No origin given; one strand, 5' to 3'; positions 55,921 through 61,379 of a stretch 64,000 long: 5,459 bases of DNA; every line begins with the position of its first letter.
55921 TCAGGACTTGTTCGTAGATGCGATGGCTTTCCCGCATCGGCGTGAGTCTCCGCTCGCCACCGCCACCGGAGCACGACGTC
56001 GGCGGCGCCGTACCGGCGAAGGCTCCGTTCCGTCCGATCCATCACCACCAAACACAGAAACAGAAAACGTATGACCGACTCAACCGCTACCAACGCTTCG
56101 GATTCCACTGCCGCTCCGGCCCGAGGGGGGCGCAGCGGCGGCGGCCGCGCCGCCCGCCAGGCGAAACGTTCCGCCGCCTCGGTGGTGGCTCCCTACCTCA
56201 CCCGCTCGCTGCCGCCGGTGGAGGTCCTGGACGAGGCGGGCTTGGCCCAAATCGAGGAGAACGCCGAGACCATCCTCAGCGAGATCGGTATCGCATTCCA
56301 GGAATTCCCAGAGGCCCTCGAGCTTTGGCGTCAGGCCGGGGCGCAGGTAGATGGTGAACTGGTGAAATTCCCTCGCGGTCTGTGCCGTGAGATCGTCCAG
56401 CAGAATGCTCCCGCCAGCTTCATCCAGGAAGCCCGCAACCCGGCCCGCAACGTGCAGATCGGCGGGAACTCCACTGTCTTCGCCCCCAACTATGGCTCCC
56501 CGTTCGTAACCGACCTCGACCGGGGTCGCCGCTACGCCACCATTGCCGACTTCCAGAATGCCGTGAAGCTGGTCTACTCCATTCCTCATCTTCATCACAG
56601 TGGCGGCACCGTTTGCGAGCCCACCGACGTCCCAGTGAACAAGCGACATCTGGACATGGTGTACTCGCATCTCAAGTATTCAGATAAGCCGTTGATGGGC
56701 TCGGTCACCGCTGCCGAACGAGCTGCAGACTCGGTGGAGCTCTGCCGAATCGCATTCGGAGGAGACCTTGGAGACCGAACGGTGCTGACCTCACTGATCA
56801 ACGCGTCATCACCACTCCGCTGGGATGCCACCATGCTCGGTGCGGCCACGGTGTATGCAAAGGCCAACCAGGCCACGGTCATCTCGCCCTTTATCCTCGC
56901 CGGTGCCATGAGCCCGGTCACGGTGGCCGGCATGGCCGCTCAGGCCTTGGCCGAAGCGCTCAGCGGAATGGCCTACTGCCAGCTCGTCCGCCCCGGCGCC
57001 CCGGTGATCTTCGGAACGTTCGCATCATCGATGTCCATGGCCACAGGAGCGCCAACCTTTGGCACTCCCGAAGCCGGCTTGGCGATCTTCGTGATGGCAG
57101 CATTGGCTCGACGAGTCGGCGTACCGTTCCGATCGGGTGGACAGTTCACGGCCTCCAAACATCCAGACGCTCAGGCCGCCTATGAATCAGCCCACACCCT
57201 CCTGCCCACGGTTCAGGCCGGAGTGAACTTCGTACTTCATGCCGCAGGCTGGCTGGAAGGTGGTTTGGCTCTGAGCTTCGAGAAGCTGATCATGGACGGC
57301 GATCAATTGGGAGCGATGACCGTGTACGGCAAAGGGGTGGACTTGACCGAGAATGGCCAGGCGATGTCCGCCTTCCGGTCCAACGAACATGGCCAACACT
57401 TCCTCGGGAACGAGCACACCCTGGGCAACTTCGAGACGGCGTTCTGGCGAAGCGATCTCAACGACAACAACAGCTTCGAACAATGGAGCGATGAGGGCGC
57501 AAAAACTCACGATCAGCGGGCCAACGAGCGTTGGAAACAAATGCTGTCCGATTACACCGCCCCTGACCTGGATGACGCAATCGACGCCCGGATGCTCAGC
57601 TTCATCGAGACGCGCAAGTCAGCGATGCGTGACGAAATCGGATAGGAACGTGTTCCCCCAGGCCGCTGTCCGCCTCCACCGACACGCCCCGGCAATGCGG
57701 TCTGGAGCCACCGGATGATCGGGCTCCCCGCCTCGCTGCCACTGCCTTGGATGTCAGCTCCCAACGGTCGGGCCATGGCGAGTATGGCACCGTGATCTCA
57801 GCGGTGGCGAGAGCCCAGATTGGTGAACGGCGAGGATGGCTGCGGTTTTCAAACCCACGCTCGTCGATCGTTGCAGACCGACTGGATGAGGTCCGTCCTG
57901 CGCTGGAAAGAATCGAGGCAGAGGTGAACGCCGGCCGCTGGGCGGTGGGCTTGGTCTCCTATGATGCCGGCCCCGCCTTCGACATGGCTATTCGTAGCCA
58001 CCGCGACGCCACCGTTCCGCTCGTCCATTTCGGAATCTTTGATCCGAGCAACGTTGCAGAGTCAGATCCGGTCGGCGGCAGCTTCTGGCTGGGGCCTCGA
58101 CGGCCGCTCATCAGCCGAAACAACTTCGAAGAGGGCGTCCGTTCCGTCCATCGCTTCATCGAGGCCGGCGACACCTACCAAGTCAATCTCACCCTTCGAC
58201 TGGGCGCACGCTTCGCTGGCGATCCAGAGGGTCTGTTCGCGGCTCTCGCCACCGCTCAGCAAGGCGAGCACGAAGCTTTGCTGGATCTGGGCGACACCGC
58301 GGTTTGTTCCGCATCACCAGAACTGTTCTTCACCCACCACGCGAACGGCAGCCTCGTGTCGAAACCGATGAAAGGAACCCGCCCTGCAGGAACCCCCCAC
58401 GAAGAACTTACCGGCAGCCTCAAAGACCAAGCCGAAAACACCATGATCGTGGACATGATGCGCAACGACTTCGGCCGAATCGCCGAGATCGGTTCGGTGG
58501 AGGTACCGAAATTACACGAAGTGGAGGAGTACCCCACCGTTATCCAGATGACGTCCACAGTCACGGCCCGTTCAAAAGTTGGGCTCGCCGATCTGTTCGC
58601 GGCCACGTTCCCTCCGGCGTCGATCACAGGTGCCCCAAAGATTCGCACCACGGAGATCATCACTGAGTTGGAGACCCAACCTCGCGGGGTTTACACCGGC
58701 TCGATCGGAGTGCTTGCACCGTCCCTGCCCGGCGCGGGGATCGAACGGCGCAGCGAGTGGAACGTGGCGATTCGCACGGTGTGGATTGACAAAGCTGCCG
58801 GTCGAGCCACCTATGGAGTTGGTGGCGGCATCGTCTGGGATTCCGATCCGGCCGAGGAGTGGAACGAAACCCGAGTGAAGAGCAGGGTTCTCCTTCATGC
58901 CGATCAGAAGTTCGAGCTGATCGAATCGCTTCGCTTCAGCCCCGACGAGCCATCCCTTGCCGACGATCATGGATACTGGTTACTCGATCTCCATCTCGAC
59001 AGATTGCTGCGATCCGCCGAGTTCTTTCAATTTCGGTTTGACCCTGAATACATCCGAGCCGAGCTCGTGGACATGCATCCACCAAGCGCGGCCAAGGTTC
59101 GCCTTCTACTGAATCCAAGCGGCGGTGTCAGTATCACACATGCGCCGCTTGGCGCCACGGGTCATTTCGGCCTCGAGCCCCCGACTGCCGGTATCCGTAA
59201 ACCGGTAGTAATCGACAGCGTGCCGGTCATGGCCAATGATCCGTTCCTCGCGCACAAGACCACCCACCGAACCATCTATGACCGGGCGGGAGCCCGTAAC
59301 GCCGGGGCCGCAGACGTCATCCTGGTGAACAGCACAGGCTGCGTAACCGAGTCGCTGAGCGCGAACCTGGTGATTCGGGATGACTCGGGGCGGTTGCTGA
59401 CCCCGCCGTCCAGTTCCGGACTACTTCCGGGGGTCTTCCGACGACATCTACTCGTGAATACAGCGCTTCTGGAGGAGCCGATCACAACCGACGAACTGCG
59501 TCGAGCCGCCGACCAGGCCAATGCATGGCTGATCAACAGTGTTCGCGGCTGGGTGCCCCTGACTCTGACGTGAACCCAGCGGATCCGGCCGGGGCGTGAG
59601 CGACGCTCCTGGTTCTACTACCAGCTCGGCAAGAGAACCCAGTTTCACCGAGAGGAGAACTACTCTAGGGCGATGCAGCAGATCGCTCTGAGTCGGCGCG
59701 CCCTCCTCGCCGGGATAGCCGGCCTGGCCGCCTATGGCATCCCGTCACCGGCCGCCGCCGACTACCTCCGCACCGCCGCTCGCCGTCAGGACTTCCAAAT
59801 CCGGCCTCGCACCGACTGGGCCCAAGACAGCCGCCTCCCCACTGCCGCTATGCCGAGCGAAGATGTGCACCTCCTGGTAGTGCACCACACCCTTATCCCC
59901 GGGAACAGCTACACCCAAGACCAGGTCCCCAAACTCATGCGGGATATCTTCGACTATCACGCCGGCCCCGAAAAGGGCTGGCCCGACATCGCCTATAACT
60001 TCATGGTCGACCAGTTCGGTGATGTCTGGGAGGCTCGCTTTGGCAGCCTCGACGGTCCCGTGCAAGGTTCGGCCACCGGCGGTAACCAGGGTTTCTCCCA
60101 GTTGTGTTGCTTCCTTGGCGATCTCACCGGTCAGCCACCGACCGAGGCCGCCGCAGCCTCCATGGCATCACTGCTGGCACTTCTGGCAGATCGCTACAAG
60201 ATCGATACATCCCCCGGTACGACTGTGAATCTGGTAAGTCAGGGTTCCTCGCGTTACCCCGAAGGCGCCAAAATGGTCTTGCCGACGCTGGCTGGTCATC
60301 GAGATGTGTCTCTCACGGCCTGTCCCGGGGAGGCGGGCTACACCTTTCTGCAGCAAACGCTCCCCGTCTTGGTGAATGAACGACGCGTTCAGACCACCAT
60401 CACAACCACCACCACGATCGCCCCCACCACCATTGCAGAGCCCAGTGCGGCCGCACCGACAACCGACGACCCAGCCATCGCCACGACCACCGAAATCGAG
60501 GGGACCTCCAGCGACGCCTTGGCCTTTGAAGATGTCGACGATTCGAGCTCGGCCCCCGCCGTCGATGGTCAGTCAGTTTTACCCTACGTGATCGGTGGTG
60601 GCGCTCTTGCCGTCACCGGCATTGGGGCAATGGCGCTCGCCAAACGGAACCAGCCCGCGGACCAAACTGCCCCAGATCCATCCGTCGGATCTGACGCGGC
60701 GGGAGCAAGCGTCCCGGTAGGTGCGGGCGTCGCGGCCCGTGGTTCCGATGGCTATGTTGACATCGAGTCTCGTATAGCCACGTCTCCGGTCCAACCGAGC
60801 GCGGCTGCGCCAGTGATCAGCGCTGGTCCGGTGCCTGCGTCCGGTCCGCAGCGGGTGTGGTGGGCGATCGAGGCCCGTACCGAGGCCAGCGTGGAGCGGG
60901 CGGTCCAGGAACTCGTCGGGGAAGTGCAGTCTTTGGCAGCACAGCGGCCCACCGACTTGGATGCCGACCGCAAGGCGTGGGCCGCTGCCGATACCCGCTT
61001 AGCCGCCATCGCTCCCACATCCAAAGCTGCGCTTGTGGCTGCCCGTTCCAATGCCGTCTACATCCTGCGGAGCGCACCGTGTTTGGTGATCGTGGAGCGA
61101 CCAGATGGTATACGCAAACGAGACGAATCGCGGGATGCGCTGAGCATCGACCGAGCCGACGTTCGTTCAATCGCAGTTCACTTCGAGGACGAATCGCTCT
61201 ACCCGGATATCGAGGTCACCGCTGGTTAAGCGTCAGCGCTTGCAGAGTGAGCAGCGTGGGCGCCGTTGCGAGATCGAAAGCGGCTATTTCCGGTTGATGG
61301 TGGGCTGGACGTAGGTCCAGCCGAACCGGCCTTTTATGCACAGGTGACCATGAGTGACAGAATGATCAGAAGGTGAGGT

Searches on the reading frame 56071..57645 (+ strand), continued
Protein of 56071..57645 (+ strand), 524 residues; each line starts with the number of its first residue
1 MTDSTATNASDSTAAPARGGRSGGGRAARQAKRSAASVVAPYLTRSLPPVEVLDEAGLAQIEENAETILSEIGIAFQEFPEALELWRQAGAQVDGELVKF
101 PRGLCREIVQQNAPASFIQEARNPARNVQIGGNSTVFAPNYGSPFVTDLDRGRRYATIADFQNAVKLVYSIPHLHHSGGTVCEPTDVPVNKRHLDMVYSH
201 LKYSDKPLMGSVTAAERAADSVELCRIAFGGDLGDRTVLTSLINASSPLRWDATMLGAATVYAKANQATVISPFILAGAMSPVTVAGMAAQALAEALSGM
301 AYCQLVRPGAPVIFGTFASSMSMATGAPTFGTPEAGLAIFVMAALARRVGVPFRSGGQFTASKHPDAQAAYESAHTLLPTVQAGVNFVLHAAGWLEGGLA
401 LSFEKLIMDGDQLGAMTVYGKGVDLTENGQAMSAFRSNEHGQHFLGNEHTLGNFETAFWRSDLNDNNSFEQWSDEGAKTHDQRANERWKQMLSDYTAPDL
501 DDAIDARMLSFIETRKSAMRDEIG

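Call 53: get_annotated_region(hit=H5, flank=15000)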
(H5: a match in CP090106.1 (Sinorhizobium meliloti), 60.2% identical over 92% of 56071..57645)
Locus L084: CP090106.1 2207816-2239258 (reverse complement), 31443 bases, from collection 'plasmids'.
description: Sinorhizobium meliloti strain Ak57 plasmid pSymB, complete sequence
organism: Sinorhizobium meliloti (NCBI taxid 382)
taxonomy: Bacteria; Pseudomonadota; Alphaproteobacteria; Hyphomicrobiales; Rhizobiaceae; Sinorhizobium; Sinorhizobium meliloti
host: -; source: Medicago,Cell culture,Plant nodule; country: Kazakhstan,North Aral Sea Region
typing (MOB-suite, as given by PLSDB): non-mobilizable
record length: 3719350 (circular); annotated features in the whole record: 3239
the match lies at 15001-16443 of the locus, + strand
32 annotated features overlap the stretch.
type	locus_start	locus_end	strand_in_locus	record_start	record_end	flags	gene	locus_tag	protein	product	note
CDS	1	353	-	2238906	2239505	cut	-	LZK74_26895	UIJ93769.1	YdeI family protein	-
CDS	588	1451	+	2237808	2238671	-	-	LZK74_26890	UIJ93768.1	alpha/beta hydrolase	-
CDS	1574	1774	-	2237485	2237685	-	-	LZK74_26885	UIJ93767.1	hypothetical protein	-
CDS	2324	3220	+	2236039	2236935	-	-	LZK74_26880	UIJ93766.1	LysR substrate-binding domain-containing protein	-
CDS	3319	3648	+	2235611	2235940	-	-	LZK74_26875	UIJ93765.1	metalloregulator ArsR/SmtB family transcription factor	-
CDS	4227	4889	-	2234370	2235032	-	-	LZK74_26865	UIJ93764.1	chloramphenicol phosphotransferase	-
CDS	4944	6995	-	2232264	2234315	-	-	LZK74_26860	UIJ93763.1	ASKHA domain-containing protein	-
CDS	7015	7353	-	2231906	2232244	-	-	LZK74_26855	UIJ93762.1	hypothetical protein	-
CDS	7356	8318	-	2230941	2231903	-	-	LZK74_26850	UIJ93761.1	methyltetrahydrofolate cobalamin methyltransferase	-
CDS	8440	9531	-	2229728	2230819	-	-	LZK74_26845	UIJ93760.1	methylenetetrahydrofolate reductase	-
CDS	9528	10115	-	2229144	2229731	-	-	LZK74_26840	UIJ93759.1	methylenetetrahydrofolate reductase C-terminal domain-containing protein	-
CDS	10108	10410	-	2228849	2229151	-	-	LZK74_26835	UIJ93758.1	virulence factor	-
CDS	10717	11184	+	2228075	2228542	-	-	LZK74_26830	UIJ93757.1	BA14K family protein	-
CDS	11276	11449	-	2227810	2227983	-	-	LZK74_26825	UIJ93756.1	hypothetical protein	-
CDS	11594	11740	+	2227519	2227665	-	-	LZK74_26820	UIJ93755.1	entericidin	-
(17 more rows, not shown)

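Call 78: list_cluster_members(proteins=[P0003, P0001, P0005])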
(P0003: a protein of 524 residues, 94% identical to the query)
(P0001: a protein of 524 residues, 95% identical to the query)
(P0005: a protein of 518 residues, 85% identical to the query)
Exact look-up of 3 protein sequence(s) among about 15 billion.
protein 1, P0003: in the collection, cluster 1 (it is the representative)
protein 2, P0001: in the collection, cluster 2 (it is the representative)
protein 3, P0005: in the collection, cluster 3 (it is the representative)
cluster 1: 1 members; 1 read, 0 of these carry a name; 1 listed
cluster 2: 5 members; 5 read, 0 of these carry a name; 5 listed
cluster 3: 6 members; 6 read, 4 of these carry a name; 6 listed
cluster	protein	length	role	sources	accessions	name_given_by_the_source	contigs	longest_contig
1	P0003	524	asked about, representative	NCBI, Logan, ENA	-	-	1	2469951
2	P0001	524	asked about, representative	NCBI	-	-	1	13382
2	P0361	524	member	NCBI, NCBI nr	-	-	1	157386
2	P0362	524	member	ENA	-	-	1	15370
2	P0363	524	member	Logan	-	-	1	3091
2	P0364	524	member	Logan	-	-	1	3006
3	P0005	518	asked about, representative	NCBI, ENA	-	-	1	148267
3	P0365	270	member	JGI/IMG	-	trimethylamine--corrinoid protein Co-methyltransferase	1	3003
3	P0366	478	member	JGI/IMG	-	trimethylamine--corrinoid protein Co-methyltransferase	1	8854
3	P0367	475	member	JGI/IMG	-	trimethylamine--corrinoid protein Co-methyltransferase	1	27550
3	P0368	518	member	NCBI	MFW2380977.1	MAG: trimethylamine methyltransferase family protein [Acidimicrobiales bacterium]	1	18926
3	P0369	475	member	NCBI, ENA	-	-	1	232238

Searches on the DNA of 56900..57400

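Call 48: search_rna_families(source=window, start=56900, end=57400, threshold=evalue, max_evalue=0.01, show_alignments=1)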
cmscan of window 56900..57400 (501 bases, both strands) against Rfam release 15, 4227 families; matches with E-value up to 0.01: 1.
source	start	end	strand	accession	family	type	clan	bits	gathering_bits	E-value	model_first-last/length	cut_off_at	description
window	57145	57244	+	RF02510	PYLIS_3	Cis-reg;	-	39.3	38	1e-06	1-100/100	no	Pyrrolysine insertion sequence mttB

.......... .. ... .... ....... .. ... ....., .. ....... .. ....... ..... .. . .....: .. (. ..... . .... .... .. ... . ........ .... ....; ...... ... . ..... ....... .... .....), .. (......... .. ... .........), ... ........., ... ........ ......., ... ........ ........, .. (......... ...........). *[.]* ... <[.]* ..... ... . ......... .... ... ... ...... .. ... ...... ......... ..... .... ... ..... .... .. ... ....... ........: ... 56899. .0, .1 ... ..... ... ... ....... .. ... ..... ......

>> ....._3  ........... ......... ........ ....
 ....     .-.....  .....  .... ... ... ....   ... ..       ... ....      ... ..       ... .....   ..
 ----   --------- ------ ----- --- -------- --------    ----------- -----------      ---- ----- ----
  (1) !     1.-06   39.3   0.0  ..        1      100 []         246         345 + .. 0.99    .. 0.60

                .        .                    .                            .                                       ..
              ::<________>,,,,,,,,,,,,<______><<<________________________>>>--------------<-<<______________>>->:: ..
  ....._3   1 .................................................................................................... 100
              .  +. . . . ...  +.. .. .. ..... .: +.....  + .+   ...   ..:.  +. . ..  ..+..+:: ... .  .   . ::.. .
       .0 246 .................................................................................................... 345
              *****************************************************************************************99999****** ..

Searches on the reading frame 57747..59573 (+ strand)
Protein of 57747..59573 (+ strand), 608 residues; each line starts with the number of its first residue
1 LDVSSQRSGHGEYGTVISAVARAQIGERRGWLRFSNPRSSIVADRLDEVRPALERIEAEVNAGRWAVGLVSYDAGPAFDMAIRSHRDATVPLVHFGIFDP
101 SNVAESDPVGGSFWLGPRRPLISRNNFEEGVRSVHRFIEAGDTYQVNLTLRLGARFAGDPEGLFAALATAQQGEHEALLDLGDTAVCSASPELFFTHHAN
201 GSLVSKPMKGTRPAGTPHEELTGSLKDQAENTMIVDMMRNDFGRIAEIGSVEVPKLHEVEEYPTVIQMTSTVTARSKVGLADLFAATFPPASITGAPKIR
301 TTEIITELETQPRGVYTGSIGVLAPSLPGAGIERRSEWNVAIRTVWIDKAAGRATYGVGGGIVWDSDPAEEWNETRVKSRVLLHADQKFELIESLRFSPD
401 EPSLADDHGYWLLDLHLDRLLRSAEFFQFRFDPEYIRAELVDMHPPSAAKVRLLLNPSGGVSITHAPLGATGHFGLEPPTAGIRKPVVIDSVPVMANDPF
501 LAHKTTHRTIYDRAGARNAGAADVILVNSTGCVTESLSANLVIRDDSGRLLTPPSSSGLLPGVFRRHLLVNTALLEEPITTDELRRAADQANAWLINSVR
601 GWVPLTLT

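Call 3: search_protein_families(library=pfam, proteins=[window:57747-59573:+])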
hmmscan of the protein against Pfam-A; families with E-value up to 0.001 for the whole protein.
window:57747-59573:+ (608 aa): 2 families
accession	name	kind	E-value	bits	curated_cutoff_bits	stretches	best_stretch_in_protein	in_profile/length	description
PF00425.24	Chorismate_bind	-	7.4e-70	235.9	27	1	124-378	2-257/257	chorismate binding enzyme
PF01063.24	Aminotran_4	-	1.4e-29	104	28.5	1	405-606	8-221/223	Amino-transferase class IV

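Call 4: search_protein_families(library=ncbifam, proteins=[window:57747-59573:+])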
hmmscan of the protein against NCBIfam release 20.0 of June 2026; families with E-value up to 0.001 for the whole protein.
window:57747-59573:+ (608 aa): 42 families (the best 25 are shown)
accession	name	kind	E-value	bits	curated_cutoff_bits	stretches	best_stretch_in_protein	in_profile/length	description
NF005698.0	PRK07508.1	equivalog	3.5e-104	348.4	452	1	29-383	16-376/383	aminodeoxychorismate synthase component I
TIGR00553.1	pabB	equivalog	3.3e-89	299.3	328.4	1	67-382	2-329/329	aminodeoxychorismate synthase component I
TIGR01824.1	PabB-clade2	equivalog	6.5e-78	262.5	408.55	1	121-382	93-355/355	aminodeoxychorismate synthase, component I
NF004530.0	PRK05877.1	equivalog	3.7e-72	243.8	383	1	124-384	160-413/425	aminodeoxychorismate synthase component I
NF012009.0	PRK15465.1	equivalog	8.2e-55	186.1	622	1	122-384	188-449/453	aminodeoxychorismate synthase component 1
TIGR00564.1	trpE_most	equivalog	7.2e-54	183.5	517.7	1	122-385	191-453/455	anthranilate synthase component I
NF006563.0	PRK09070.1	equivalog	2.1e-53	181.6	514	1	125-385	183-443/447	aminodeoxychorismate synthase component I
TIGR01820.1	TrpE-arch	equivalog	2.6e-52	178.6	512.05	1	123-385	186-447/449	anthranilate synthase component I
NF004610.0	PRK05940.1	equivalog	8.6e-44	150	568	1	122-389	191-462/467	anthranilate synthase component I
NF010086.0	PRK13571.1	equivalog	1.6e-40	139.1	693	1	123-387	229-498/510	anthranilate synthase component I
NF010089.0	PRK13574.1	equivalog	3.2e-39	135.1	527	1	122-382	155-414/421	anthranilate synthase component I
NF005009.0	PRK06404.1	equivalog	7.7e-39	133.9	422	1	126-381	106-349/351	anthranilate synthase component I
TIGR01823.1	PabB-fungal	equivalog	1.4e-36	126.1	442.55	1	124-383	470-738/742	aminodeoxychorismate synthase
NF005486.0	PRK07093.1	equivalog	8.6e-35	120.4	275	1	122-378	71-317/323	aminodeoxychorismate synthase component I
NF010087.0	PRK13572.1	equivalog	1.3e-32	113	580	1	124-385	172-430/435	anthranilate synthase component I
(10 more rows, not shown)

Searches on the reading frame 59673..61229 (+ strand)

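Call 23: search_protein_families(library=pfam, proteins=[window:59673-61229:+], max_evalue=0.00001)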
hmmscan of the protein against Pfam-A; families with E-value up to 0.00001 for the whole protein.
window:59673-61229:+ (518 aa): 1 family
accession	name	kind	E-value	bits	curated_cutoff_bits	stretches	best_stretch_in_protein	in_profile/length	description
PF01510.30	Amidase_2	-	1.6e-09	38.6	26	1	63-220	3-131/131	N-acetylmuramoyl-L-alanine amidase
